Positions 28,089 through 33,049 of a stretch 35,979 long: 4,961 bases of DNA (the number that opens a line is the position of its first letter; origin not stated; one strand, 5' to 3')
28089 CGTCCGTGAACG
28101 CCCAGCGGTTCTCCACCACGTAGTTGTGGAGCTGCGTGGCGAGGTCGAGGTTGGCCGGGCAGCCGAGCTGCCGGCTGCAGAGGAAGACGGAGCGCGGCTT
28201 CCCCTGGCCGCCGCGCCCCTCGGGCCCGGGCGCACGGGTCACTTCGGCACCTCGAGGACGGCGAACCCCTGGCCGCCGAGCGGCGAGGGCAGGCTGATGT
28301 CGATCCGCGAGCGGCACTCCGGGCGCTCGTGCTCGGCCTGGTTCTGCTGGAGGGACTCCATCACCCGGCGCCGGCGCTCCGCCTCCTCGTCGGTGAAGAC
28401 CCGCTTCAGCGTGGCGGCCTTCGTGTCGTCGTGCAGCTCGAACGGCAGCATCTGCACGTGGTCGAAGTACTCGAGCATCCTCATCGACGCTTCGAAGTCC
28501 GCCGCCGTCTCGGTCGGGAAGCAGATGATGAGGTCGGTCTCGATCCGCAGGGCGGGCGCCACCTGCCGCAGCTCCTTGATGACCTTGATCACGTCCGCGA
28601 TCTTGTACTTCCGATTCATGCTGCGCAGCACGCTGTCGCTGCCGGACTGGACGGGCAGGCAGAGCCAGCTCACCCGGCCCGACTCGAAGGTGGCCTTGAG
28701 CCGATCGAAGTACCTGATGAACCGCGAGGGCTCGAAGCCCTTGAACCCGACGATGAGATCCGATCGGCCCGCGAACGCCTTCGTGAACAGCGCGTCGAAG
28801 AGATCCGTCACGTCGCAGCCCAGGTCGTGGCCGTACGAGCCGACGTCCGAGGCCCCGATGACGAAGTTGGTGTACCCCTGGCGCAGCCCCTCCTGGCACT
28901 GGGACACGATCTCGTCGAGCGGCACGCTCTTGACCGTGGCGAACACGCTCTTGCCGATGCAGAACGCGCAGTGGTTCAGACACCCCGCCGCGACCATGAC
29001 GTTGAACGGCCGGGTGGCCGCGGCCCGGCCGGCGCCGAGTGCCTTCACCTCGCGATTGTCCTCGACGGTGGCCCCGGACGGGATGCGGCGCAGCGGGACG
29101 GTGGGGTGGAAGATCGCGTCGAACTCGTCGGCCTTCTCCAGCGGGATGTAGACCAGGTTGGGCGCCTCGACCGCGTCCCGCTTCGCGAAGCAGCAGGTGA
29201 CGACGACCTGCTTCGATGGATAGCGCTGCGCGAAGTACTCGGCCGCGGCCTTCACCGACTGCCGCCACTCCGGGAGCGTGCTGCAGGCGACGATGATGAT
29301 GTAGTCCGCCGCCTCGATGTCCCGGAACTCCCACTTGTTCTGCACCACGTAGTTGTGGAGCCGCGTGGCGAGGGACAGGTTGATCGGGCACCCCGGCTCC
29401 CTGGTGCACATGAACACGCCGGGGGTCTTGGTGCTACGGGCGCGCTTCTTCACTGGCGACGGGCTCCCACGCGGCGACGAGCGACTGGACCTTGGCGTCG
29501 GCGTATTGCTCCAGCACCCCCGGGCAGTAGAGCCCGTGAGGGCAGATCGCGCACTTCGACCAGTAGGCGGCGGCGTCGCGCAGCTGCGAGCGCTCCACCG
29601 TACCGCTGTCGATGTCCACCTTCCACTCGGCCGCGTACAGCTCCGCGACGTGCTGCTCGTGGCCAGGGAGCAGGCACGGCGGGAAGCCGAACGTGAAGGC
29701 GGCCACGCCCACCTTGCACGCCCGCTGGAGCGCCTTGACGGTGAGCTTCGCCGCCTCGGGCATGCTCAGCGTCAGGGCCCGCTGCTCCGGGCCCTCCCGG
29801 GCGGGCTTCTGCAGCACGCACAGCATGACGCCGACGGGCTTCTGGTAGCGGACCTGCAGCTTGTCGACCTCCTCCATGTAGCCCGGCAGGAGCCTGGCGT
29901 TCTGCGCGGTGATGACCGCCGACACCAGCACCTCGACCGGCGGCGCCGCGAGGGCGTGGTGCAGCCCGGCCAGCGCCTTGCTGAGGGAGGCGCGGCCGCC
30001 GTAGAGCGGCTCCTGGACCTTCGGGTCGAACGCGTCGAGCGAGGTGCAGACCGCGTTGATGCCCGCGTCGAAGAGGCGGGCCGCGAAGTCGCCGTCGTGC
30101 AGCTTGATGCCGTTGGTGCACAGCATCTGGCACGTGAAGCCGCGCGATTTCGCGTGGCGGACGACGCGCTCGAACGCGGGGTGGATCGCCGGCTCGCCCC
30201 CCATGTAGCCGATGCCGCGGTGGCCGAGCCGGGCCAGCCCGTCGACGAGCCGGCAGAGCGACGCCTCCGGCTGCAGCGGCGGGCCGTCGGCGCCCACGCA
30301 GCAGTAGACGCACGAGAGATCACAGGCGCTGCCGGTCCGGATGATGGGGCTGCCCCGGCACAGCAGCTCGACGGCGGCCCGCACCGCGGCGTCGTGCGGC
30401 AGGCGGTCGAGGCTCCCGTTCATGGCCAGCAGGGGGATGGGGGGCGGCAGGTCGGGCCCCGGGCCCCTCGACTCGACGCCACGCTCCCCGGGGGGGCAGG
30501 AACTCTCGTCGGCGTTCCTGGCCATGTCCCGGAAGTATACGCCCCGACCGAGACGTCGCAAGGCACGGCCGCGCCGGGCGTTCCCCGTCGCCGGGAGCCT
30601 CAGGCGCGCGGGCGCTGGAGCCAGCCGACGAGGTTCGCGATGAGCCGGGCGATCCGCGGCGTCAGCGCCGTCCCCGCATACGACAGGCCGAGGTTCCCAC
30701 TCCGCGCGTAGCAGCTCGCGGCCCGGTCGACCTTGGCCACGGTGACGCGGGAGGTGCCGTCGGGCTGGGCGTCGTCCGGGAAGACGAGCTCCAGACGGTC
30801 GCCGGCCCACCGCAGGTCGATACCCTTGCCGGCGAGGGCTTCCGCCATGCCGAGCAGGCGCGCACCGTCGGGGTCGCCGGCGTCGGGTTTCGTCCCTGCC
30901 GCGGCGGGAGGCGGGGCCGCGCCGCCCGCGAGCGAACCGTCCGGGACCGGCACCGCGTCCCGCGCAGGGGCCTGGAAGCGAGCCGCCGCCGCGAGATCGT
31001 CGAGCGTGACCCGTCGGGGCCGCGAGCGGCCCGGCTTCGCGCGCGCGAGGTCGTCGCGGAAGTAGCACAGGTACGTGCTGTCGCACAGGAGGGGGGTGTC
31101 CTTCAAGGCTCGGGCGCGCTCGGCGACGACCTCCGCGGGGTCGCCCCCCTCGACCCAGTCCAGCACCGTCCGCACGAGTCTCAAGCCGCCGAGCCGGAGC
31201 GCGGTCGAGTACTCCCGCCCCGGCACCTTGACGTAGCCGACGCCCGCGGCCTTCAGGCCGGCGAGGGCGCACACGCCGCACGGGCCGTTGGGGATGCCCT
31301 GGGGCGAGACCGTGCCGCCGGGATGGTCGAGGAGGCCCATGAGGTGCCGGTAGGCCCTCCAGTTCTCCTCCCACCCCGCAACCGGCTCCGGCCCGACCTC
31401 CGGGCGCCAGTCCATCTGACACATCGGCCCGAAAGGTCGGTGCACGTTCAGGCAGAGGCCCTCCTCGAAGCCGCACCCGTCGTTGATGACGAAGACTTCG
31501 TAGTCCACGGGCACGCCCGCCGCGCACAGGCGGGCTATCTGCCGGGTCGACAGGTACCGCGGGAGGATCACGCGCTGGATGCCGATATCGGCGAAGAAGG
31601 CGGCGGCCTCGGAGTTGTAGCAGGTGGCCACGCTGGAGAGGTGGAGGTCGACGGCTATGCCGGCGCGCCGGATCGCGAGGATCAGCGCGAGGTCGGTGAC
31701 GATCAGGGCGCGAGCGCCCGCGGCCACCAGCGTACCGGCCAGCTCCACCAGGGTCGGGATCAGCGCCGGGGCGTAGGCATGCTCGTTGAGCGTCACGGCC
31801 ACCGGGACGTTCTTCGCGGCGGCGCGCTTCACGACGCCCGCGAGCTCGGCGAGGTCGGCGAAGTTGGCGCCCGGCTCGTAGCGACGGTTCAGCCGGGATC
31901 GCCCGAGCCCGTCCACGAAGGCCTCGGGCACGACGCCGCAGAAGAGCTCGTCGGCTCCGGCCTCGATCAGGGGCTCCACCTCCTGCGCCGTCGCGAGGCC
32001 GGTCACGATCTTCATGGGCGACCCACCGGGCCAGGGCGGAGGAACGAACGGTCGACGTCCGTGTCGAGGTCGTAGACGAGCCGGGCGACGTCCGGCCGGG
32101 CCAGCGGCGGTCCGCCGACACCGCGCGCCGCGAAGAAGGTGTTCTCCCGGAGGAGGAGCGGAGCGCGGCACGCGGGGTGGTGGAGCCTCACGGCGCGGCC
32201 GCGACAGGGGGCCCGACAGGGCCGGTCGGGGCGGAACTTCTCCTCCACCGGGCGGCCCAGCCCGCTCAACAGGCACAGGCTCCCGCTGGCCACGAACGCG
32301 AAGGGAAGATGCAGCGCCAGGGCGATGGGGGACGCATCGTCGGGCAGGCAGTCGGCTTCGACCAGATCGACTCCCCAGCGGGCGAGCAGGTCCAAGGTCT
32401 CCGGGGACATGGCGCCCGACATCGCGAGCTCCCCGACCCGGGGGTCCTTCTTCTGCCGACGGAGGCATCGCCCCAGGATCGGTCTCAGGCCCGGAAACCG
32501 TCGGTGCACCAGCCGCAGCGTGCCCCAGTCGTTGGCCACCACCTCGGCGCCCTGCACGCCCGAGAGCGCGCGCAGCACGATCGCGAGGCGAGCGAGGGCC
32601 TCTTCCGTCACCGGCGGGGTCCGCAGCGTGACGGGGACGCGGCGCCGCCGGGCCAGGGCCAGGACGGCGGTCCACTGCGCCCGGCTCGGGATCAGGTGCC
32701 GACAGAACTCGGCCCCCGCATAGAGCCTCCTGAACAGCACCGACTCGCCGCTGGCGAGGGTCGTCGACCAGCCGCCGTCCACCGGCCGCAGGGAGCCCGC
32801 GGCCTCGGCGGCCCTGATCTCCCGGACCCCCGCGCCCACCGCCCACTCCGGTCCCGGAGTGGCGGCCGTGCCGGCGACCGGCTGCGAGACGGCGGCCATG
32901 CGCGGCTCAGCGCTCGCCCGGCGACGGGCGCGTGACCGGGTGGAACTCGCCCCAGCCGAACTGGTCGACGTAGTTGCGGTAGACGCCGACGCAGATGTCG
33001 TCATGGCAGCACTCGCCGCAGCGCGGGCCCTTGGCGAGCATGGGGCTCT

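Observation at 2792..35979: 33-kb island made almost entirely of Fe-S/radical enzymes: 12 radical-SAM(-like) genes, a nitrogenase-like reductase and 3 U32 proteins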

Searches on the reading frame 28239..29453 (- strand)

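Call 8: search_protein_families(library=pfam, proteins=[window:28239-29453:-], max_evalue=0.01)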
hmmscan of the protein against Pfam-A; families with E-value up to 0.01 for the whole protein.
window:28239-29453:- (404 aa): 2 families
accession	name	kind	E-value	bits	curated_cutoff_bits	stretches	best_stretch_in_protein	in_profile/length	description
PF04055.27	Radical_SAM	-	1.8e-15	57.9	29.5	1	155-327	4-166/166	Radical SAM superfamily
PF00919.26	UPF0004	-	1.5e-05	25.4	27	1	20-95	7-84/98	Uncharacterized protein family UPF0004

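Call 11: search_protein_families(library=ncbifam, proteins=[window:28239-29453:-], max_evalue=0.001)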
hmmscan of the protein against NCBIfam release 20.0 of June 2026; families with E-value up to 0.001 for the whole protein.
window:28239-29453:- (404 aa): 14 families
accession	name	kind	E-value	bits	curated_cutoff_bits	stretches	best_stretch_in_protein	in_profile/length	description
TIGR00089.1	TIGR00089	subfamily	2.7e-50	171.4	251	1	21-378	8-368/429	MiaB/RimO family radical SAM methylthiotransferase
TIGR01578.1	MiaB-like-B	hypoth_equivalog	3.7e-45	154.5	314.7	1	21-371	8-355/421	tRNA (N(6)-L-threonylcarbamoyladenosine(37)-C(2))-methylthiotransferase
TIGR01579.1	MiaB-like-C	equivalog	6.3e-43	147.6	357.05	1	21-377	5-367/416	tRNA (N(6)-L-threonylcarbamoyladenosine(37)-C(2))-methylthiotransferase MtaB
TIGR01125.1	TIGR01125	equivalog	6.3e-33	114.5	356.95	1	21-376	8-364/432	30S ribosomal protein S12 methylthiotransferase RimO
TIGR01574.1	miaB-methiolase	equivalog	5.2e-32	111.4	355.3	1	21-374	8-371/437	tRNA (N6-isopentenyl adenosine(37)-C2)-methylthiotransferase MiaB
NF010916.0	PRK14336.1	equivalog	1.1e-25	90.3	606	1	151-373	127-349/418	tRNA (N6-isopentenyl adenosine(37)-C2)-methylthiotransferase MiaB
TIGR04014.1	B12_SAM_MJ_0865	equivalog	2.9e-13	49.4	360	1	156-328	167-334/434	methyl-coenzyme M reductase glutamine C-methyltransferase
TIGR04013.1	B12_SAM_MJ_1487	hypoth_equivalog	1.3e-11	44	251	1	154-328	156-331/382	TIGR04013 family B12-binding domain/radical SAM domain-containing protein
NF006385.0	PRK08629.1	equivalog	0.00011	21.2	355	1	258-373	153-270/439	coproporphyrinogen III oxidase family protein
NF004567.0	PRK05904.1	equivalog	0.00029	20.2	355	1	258-362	111-217/353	coproporphyrinogen III oxidase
TIGR01212.1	TIGR01212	equivalog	0.00034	19.8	180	1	256-328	133-203/302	tRNA modification radical SAM protein MnmL/YtqA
TIGR03994.1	rSAM_HemZ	equivalog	0.00064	19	321.4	1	260-331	197-267/401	coproporphyrinogen dehydrogenase HemZ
TIGR04479.1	bcpD_PhpK_rSAM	subfamily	0.00075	18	600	0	265-328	346-407/504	PhpK family radical SAM P-methyltransferase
NF006064.0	PRK08207.2-2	equivalog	0.00099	18.2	504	0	260-335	260-333/465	coproporphyrinogen III oxidase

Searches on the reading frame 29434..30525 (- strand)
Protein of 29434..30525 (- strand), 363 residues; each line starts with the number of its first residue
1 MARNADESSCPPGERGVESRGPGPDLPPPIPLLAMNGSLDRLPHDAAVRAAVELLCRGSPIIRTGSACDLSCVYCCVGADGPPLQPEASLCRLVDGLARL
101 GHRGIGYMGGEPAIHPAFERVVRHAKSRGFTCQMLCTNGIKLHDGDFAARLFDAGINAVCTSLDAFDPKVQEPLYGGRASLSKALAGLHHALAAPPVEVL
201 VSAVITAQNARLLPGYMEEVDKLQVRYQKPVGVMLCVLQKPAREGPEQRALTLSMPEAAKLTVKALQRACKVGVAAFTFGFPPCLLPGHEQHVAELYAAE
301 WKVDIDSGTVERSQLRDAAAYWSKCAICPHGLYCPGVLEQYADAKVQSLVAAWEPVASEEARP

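Call 8: search_protein_families(library=pfam, proteins=[window:29434-30525:-], max_evalue=0.01)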
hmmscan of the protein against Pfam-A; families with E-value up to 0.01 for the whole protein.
window:29434-30525:- (363 aa): 1 family
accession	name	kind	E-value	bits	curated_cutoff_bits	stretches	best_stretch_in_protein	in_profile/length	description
PF04055.27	Radical_SAM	-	7.7e-14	52.6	29.5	1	64-194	3-139/166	Radical SAM superfamily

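Call 11: search_protein_families(library=ncbifam, proteins=[window:29434-30525:-], max_evalue=0.001)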
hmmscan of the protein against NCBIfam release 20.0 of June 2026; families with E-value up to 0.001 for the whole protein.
window:29434-30525:- (363 aa): 33 families (the best 25 are shown)
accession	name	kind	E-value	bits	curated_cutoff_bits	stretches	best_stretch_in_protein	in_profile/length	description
TIGR02666.1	moaA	equivalog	1.1e-15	57.5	284.05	1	67-207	19-166/336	GTP 3',8-cyclase MoaA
TIGR02668.1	moaA_archaeal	equivalog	5.3e-14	51.9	325.25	1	66-221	18-174/303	GTP 3',8-cyclase MoaA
NF045646.2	rSAM_Se_TrsS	equivalog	1.9e-13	49.7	490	1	62-211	90-242/441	radical SAM (seleno)protein TrsS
NF038332.1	rSAM_rare_HxsC4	exception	1.5e-12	47.3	500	1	62-211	18-172/335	radical SAM protein HxsC4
NF001199.0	PRK00164.2-1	equivalog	1.8e-12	47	231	1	65-201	19-157/308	GTP 3',8-cyclase MoaA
TIGR03913.1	rad_SAM_trio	equivalog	3.3e-12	45.5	591.75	1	66-225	27-184/477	GDL motif peptide-associated radical SAM/SPASM maturase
NF045702.1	rSAM_GDGT_ether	equivalog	3.4e-11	42.4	450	1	66-211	94-244/486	tetraether lipid synthase Tes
TIGR04303.1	GeoRSP_rSAM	equivalog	3.6e-11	43.2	400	1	66-218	13-162/325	GeoRSP system radical SAM/SPASM protein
TIGR04347.1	pseudo_SAM_Halo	equivalog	4.1e-11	42.8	525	1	63-215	43-194/390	TIGR04347 family pseudo-SAM/SPASM protein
TIGR04545.1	rSAM_ahbD_hemeb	equivalog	4.3e-11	42.9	500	1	66-221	8-163/339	heme b synthase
TIGR04317.1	W_rSAM_matur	equivalog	5.7e-11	42.1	380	1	65-226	11-177/349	tungsten cofactor oxidoreductase radical SAM maturase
NF045574.1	sacti_mat_StsB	exception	1.1e-10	41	625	1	67-226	105-262/466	StsB family radical SAM/SPASM domain sactipeptide maturase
NF049973.1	radical_Rv1681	equivalog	2.8e-10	39.6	380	1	65-230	79-244/326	Rv1681 family radical SAM protein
TIGR03962.1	mycofact_rSAM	equivalog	1.6e-09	37.4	265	1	66-216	20-169/339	mycofactocin radical SAM maturase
TIGR04311.1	rSAM_Geo_metal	subfamily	2.8e-09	36.5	400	1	64-220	9-174/423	radical SAM/SPASM family putative metalloenzyme maturase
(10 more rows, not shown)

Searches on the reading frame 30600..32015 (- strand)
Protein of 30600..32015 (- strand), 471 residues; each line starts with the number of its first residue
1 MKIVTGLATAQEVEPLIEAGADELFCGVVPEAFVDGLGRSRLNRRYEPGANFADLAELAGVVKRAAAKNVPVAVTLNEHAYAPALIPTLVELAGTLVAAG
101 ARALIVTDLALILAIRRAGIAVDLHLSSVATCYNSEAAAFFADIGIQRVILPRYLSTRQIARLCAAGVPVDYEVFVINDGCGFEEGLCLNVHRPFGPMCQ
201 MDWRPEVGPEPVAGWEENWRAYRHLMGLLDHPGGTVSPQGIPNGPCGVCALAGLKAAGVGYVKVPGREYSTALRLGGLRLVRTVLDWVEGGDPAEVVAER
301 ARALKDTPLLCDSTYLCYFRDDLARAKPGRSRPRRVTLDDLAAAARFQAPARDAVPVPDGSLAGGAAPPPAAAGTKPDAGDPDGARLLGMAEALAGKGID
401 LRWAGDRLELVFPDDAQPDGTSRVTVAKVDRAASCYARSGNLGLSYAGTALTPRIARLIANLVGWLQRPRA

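Call 8: search_protein_families(library=pfam, proteins=[window:30600-32015:-], max_evalue=0.01)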
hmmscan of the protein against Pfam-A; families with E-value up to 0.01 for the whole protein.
window:30600-32015:- (471 aa): 1 family
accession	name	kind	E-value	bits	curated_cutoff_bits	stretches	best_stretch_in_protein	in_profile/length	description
PF01136.24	Peptidase_U32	-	6.4e-26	91.5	22.4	1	88-193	3-107/233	Peptidase family U32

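Call 11: search_protein_families(library=ncbifam, proteins=[window:30600-32015:-], max_evalue=0.001)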
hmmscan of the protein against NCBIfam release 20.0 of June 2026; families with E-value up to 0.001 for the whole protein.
window:30600-32015:- (471 aa): 2 families
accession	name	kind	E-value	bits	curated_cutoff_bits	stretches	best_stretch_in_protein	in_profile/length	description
NF047963.1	quinone_UbiU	equivalog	3.6e-20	72.3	440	1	6-189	6-177/331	ubiquinone anaerobic biosynthesis protein UbiU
NF011996.0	PRK15452.1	equivalog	4.7e-12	45.5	534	1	55-189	46-179/449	prephenate-dependent tRNA uridine(34) hydroxylase TrhP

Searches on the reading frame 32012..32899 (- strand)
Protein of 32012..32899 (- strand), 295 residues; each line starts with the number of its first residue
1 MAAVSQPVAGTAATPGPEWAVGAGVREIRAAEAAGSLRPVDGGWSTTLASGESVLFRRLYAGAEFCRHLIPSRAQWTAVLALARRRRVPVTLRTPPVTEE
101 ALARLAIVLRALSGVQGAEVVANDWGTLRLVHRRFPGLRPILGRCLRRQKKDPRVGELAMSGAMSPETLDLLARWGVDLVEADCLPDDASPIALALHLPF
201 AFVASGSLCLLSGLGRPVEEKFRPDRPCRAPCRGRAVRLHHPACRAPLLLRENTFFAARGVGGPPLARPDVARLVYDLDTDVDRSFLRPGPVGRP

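Call 8: search_protein_families(library=pfam, proteins=[window:32012-32899:-], max_evalue=0.01)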
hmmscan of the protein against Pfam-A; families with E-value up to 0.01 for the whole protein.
window:32012-32899:- (295 aa): 0 families

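Call 11: search_protein_families(library=ncbifam, proteins=[window:32012-32899:-], max_evalue=0.001)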
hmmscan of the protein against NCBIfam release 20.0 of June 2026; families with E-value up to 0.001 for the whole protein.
window:32012-32899:- (295 aa): 0 families

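Call 74: search_solved_structures(query=window:32012-32899:-, max_evalue=10)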
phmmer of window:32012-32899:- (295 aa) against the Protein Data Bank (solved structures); distinct sequences matched with E-value up to 10: 0.

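Call 91: find_homologous_proteins(query=window:32012-32899:-, max_evalue=0.001)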
Query window:32012-32899:- (295 aa): 13 proteins with E <= 0.001 among 8000 candidates.
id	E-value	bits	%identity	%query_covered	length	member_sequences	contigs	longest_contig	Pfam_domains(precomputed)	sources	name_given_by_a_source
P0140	1.5e-190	650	100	100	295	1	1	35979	-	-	-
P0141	1.2e-136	473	74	100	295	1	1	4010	-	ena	-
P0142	2.9e-129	449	77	92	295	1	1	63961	-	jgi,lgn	jgi:hypothetical protein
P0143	6.7e-126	438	70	97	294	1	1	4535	-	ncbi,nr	ncbi:MAG: hypothetical protein HY906_15950 [Deltaproteobacteria bacterium]|nr:hypothetical protein [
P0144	8.7e-118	411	67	94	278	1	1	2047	-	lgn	-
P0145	1.9e-115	403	67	97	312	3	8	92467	-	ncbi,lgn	-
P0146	5.3e-112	392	66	98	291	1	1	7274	-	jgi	jgi:hypothetical protein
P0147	3.2e-109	383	64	95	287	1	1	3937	-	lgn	-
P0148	2.0e-82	295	57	94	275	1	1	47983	-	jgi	jgi:hypothetical protein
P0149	3.0e-79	285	57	94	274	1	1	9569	-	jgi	jgi:hypothetical protein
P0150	1.0e-18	86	34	60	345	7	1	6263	-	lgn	-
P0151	7.0e-18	83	34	63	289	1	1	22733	-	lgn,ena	-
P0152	8.2e-18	83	33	78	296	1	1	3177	-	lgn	-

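Call 94: find_encoding_contigs(protein=P0142, flank=10000, max_places=1)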
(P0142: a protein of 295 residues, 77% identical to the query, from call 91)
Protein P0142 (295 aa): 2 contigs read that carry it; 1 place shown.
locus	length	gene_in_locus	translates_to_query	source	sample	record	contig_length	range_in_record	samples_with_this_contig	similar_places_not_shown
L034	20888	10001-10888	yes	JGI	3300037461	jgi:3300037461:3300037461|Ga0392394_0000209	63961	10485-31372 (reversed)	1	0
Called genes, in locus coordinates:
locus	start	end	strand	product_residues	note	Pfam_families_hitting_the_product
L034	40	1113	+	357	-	-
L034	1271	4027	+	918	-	PF11617:Cu-binding_MopE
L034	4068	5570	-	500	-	-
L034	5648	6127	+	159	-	PF00293:NUDIX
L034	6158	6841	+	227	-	PF00149:Metallophos, PF12850:Metallophos_2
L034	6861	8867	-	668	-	-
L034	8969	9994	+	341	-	PF04055:Radical_SAM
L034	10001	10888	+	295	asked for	-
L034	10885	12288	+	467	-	PF01136:Peptidase_U32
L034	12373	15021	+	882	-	PF04055:Radical_SAM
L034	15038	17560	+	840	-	PF04055:Radical_SAM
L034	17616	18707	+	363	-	PF04055:Radical_SAM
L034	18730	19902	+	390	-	PF04055:Radical_SAM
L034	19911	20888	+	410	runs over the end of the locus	PF00919:UPF0004, PF04055:Radical_SAM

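Call 99: predict_structure(alignment_id=A6)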
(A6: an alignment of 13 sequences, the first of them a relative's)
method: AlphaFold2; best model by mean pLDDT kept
length: 295 residues; sequences in the alignment: 13
mean_pLDDT: 75.9   pTM: 0.79
mean pLDDT of the five models: 75.9, 75.5, 74.3, 71.7, 64.2
residues with pLDDT >= 90: 89; 70-90: 122; 50-70: 40; < 50: 44
segments of 3 or more residues with pLDDT < 50: 1-14, 207-216, 221-226, 229-231, 291-295
pLDDT, mean of each block of 10 residues (from residue 1): 34 68 91 93 89 91 80 89 96 86 87 92 91 94 74 51 70 90 80 86 61 45 48 64 71 73 66 89 72 40
secondary structure, 60 per line:
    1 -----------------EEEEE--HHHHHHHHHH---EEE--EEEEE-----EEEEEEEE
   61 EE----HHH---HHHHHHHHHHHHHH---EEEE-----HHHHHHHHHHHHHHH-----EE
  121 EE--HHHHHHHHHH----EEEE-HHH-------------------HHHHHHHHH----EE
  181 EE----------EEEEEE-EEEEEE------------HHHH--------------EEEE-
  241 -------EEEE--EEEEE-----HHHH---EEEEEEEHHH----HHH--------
elements in order: E18-22 H25-34 E38-40 E43-47 E53-62 H73-86 E90-93 H99-113 E119-122 H125-134 E139-142 H166-174 E179-182 E193-198 E200-205 H218-221 E236-239 E248-251 E254-258 H264-267 E271-277

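Call 102: fold_search(model_id=the predicted structure, library=pdb)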
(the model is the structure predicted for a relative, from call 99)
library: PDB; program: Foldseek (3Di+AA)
matches with E <= 10: 839; with E <= 0.001: 1
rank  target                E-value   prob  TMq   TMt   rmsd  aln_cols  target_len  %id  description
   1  5d88                  5.5e-04  1.00  0.37  0.43   8.7       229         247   13  The Structure of the U32 Peptidase Mk0906 (released 2015-12-02)
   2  4w9t                  9.8e-03  0.91  0.30  0.36   8.4       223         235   12  Crystal structure of HisAP from Streptomyces sp. Mg1 (released 2014-09-10)
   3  3aqu_A                1.9e-02  0.63  0.29  0.26  12.0       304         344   10  Crystal structure of a class V chitinase from Arabidopsis thaliana (released 2011-07-20)
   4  1wx0_A                2.6e-02  0.92  0.31  0.41   5.5       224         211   12  Crystal structure of transaldolase from Thermus thermophilus HB8 (released 2005-02-01)
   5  2y89                  2.7e-02  0.80  0.29  0.35   7.7       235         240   10  CRYSTAL STRUCTURE OF MYCOBACTERIUM TUBERCULOSIS PHOSPHORIBOSYL ISOMERASE A (VARIANT D11N) (released 2011-03-02)
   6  3zs4                  2.9e-02  0.80  0.29  0.34   8.2       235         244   10  CRYSTAL STRUCTURE OF MYCOBACTERIUM TUBERCULOSIS PHOSPHORIBOSYL ISOMERASE WITH BOUND PRFAR (released 2012-07-11)
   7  2z1b_A                2.9e-02  0.77  0.30  0.30   7.7       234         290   15  Crystal Structure of 5-aminolevulinic acid dehydratase (ALAD) from Mus musculs (released 2008-05-13)
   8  3wij_A                3.1e-02  0.57  0.32  0.29  11.1       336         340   14  Crystal structure of a plant class V chitinase mutant from Cycas revoluta in complex with (GlcNAc)3 (released 2014-09-17)
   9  2y88                  3.7e-02  0.75  0.29  0.34   8.2       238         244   10  CRYSTAL STRUCTURE OF MYCOBACTERIUM TUBERCULOSIS PHOSPHORIBOSYL ISOMERASE (VARIANT D11N) WITH BOUND PRFAR (released 2011-03-02)
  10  1vpx_B                4.2e-02  0.95  0.30  0.39   5.7       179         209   13  Crystal structure of Transaldolase (EC 2.2.1.2) (TM0295) from Thermotoga maritima at 2.40 A resolution (released 2004-12-07)
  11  1vpx_D                5.6e-02  0.95  0.30  0.40   5.3       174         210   11  Crystal structure of Transaldolase (EC 2.2.1.2) (TM0295) from Thermotoga maritima at 2.40 A resolution (released 2004-12-07)
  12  1vpx_G                6.7e-02  0.91  0.30  0.39   5.6       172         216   14  Crystal structure of Transaldolase (EC 2.2.1.2) (TM0295) from Thermotoga maritima at 2.40 A resolution (released 2004-12-07)
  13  1vpx_E                6.7e-02  0.90  0.28  0.37   5.9       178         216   10  Crystal structure of Transaldolase (EC 2.2.1.2) (TM0295) from Thermotoga maritima at 2.40 A resolution (released 2004-12-07)
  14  1vpx_S                8.0e-02  0.90  0.29  0.40   5.4       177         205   13  Crystal structure of Transaldolase (EC 2.2.1.2) (TM0295) from Thermotoga maritima at 2.40 A resolution (released 2004-12-07)
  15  3og3                  9.1e-02  0.60  0.29  0.35   8.8       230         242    8  Crystal structure of an artificial thermostable (BA)8-barrel protein from identical half barrels (released 2011-08-17)
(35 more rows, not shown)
